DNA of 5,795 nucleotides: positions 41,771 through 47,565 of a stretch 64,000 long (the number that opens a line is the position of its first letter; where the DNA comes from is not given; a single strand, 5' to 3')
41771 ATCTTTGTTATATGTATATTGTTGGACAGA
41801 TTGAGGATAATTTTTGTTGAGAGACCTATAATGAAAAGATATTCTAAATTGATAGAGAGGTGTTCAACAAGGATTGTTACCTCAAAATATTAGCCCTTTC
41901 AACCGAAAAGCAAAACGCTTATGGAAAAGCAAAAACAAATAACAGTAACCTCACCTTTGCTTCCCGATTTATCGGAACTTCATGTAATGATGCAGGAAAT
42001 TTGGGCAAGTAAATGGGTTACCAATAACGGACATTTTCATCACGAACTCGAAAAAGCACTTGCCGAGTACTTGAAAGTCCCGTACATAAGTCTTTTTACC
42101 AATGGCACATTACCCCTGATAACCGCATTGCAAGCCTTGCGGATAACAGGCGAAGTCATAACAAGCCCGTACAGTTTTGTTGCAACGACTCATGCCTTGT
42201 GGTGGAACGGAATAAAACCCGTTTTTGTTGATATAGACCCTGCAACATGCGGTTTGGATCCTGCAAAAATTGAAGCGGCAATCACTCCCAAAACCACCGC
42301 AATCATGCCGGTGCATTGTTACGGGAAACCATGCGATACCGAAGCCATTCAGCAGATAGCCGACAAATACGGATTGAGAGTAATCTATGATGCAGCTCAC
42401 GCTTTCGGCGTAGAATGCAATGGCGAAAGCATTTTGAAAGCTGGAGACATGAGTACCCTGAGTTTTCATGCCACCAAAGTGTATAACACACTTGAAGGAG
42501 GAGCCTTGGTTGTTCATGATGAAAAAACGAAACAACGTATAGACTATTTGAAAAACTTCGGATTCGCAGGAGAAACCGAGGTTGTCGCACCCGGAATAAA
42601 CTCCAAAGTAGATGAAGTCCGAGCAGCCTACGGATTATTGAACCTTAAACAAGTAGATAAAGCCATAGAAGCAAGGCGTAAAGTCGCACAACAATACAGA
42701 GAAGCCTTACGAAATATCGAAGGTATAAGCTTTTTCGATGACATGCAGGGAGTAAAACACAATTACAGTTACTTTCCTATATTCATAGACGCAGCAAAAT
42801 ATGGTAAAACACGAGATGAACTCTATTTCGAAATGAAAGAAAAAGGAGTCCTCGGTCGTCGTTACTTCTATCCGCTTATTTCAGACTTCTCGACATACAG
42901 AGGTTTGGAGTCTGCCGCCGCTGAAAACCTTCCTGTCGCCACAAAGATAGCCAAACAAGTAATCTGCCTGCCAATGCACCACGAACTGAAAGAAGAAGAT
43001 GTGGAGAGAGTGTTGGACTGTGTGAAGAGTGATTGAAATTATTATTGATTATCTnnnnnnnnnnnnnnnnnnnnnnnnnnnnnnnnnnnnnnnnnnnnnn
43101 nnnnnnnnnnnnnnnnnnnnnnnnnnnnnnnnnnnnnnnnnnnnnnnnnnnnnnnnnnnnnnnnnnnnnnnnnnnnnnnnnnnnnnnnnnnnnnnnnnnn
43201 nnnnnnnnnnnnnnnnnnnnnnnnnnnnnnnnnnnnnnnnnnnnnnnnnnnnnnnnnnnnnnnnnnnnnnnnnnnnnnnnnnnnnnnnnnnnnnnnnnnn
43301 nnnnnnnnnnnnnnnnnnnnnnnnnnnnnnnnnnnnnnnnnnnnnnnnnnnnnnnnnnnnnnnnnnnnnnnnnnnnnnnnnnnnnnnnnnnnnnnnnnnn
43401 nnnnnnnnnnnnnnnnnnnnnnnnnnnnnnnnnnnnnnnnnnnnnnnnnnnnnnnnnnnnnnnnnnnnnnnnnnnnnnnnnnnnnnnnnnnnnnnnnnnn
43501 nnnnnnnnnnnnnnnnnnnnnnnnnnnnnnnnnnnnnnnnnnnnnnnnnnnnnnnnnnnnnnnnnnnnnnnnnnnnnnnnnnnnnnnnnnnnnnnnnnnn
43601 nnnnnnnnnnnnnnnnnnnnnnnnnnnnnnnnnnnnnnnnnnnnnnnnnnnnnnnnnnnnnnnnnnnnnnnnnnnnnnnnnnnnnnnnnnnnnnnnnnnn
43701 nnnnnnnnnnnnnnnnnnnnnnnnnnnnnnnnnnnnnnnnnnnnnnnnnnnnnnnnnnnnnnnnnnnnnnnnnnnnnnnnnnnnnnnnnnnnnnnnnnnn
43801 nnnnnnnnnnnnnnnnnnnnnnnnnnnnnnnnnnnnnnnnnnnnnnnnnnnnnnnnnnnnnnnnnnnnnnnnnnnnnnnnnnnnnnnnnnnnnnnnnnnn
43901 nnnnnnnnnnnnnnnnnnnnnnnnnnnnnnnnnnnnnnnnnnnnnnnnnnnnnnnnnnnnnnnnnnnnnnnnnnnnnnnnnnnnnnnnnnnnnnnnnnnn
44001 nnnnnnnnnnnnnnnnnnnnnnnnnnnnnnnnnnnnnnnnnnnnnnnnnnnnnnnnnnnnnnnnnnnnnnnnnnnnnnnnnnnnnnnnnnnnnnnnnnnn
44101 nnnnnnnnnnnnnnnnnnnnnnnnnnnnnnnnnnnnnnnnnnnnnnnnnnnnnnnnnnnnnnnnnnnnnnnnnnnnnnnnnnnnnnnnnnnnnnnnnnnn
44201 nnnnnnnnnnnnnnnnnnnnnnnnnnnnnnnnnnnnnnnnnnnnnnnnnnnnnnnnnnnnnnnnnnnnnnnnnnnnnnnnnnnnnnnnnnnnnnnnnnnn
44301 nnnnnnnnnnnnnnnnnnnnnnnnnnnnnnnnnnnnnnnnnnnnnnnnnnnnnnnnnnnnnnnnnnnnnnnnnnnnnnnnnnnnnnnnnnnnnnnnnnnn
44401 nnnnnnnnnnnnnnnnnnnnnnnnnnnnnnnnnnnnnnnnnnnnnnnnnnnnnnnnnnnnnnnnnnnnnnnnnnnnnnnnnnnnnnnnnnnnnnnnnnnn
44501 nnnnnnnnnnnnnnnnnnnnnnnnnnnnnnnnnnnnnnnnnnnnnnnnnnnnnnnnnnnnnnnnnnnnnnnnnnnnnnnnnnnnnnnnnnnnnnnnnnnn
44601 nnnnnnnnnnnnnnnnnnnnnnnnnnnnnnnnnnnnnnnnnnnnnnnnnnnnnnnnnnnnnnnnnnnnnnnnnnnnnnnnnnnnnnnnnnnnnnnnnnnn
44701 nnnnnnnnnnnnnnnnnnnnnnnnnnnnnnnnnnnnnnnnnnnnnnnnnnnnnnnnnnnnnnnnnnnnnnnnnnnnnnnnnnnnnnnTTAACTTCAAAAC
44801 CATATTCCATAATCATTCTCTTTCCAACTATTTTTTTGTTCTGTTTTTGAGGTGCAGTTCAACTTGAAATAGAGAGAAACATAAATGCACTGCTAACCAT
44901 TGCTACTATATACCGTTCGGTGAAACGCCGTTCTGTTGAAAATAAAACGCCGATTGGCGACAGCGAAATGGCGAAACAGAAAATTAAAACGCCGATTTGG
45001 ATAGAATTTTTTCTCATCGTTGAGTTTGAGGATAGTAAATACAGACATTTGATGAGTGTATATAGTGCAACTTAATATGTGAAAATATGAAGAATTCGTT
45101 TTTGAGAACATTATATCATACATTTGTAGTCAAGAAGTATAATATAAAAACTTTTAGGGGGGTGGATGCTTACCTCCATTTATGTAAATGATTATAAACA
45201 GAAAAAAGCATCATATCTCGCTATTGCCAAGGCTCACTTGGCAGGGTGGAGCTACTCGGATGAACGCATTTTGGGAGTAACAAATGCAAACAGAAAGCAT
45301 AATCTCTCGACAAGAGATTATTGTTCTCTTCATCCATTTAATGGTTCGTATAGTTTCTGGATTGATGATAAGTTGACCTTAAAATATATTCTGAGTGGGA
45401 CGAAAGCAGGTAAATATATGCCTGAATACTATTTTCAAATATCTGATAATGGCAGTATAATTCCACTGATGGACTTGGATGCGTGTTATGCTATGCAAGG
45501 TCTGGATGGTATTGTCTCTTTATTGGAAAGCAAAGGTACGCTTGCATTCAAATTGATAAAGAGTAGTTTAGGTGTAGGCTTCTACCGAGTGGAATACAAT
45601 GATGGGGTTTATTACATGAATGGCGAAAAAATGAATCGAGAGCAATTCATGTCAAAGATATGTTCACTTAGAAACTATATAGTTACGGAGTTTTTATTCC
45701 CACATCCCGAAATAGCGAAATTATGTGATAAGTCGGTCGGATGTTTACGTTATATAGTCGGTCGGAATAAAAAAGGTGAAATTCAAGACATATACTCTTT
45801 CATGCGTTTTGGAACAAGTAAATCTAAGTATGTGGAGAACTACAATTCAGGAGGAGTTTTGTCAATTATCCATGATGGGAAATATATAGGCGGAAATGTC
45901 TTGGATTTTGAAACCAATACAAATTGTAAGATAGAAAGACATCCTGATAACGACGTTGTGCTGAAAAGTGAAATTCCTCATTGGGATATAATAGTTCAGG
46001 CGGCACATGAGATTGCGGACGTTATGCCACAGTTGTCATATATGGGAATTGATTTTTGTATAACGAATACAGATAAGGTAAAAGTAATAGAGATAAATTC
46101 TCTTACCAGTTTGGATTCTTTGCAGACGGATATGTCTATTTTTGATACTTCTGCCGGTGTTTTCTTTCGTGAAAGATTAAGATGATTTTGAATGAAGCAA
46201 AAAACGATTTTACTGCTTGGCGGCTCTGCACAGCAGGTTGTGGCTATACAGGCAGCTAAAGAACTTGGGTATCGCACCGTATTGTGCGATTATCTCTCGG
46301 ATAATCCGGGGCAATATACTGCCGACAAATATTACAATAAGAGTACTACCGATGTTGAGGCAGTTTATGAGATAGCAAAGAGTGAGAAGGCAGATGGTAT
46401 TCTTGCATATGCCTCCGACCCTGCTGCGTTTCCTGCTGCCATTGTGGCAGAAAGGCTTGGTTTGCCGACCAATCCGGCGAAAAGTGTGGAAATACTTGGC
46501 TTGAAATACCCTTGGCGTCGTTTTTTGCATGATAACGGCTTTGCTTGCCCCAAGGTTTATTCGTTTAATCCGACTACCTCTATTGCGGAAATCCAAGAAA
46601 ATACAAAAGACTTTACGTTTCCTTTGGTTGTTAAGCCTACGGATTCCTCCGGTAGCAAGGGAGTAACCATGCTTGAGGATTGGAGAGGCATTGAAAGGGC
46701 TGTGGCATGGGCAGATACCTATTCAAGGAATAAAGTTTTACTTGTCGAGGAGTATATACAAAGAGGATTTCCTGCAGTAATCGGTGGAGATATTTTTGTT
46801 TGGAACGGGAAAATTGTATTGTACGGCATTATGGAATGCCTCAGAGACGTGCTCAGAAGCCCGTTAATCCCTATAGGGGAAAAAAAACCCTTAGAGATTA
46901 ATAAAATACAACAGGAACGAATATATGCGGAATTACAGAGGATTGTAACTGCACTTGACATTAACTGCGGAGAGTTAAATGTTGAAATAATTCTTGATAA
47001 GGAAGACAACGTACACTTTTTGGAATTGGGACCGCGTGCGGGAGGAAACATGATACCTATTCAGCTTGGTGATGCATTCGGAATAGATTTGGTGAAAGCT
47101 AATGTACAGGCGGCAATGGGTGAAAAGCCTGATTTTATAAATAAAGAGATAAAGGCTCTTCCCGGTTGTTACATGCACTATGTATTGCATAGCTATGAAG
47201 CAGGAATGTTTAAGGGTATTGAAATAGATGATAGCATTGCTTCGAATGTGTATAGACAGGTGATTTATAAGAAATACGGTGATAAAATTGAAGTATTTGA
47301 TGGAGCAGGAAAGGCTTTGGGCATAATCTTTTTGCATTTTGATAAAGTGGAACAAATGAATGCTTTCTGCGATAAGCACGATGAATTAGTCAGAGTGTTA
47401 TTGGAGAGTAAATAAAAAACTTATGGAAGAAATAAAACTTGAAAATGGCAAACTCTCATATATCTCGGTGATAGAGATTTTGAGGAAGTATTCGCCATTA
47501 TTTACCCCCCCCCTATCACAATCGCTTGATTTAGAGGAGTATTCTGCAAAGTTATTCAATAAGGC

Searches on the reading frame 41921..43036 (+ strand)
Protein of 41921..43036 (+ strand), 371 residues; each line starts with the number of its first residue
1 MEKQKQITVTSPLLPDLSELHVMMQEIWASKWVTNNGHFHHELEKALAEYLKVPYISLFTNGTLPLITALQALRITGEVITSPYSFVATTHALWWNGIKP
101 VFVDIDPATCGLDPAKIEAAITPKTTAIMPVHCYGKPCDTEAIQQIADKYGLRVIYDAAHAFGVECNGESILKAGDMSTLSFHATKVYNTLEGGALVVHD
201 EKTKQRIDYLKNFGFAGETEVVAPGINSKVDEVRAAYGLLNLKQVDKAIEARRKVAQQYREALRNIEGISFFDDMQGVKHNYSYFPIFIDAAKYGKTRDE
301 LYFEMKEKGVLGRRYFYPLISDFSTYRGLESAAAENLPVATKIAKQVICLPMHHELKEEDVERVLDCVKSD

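Call 6: search_protein_families(library=pfam, proteins=[window:41921-43036:+])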
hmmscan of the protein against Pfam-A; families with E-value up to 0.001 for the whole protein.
window:41921-43036:+ (371 aa): 3 families
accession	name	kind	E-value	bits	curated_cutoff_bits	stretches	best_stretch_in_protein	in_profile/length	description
PF01041.23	DegT_DnrJ_EryC1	-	2.8e-99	333.2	19.8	1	23-368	10-359/360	DegT/DnrJ/EryC1/StrS aminotransferase family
PF00155.27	Aminotran_1_2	-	9.1e-08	32.1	19.7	1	36-165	40-193/361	Aminotransferase class I and II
PF01212.27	Beta_elim_lyase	-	0.00012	22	27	1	42-268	36-270/288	Beta-eliminating lyase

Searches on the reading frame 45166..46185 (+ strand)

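Call 6: search_protein_families(library=pfam, proteins=[window:45166-46185:+])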
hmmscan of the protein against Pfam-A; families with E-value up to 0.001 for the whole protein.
window:45166-46185:+ (339 aa): 2 families
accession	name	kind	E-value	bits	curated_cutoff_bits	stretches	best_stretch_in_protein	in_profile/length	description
PF14397.11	ATPgrasp_ST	-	9.3e-30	104.2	31.4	1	61-321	14-263/278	Sugar-transfer associated ATP-grasp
PF14398.11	ATPgrasp_YheCD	-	1.7e-08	34.4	26.8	0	111-232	36-163/255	YheC/D like ATP-grasp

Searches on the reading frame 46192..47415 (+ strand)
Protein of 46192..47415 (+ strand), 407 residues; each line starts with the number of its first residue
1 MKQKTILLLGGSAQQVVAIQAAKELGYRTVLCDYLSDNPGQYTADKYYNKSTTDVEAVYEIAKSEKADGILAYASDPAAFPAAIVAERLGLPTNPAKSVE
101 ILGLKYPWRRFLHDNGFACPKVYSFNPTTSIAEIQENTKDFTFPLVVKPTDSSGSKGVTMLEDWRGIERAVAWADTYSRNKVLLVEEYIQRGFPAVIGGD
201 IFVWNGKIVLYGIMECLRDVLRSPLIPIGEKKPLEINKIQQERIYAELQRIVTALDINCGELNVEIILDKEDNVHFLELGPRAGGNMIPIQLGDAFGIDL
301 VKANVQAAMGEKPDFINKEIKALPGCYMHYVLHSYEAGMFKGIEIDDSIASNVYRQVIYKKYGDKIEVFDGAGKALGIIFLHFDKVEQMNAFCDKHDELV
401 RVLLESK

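Call 7: search_protein_families(library=pfam, proteins=[window:46192-47415:+])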
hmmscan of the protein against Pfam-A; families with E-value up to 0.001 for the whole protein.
window:46192-47415:+ (407 aa): 7 families
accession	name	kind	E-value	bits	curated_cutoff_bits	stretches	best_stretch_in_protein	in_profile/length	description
PF02222.28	ATP-grasp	-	2.7e-08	34.1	27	1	123-283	11-163/179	ATP-grasp domain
PF02786.22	CPSase_L_D2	-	2.9e-07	30.6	19.8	1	127-312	23-207/211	Carbamoyl-phosphate synthase L chain, ATP binding domain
PF13535.11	ATP-grasp_4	-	4.8e-07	30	27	1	142-286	2-155/160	ATP-grasp domain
PF02655.19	ATP-grasp_3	-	1.7e-06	28.6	23.2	1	105-285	4-159/160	ATP-grasp domain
PF14397.11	ATPgrasp_ST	-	2.7e-05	24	31.4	1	88-189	5-120/278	Sugar-transfer associated ATP-grasp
PF18130.6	ATPgrasp_N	-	4.3e-05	24.4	27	1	20-93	2-81/81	ATP-grasp N-terminal domain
PF07478.18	Dala_Dala_lig_C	-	8.4e-05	22.6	24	1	134-190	28-82/204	D-ala D-ala ligase C-terminus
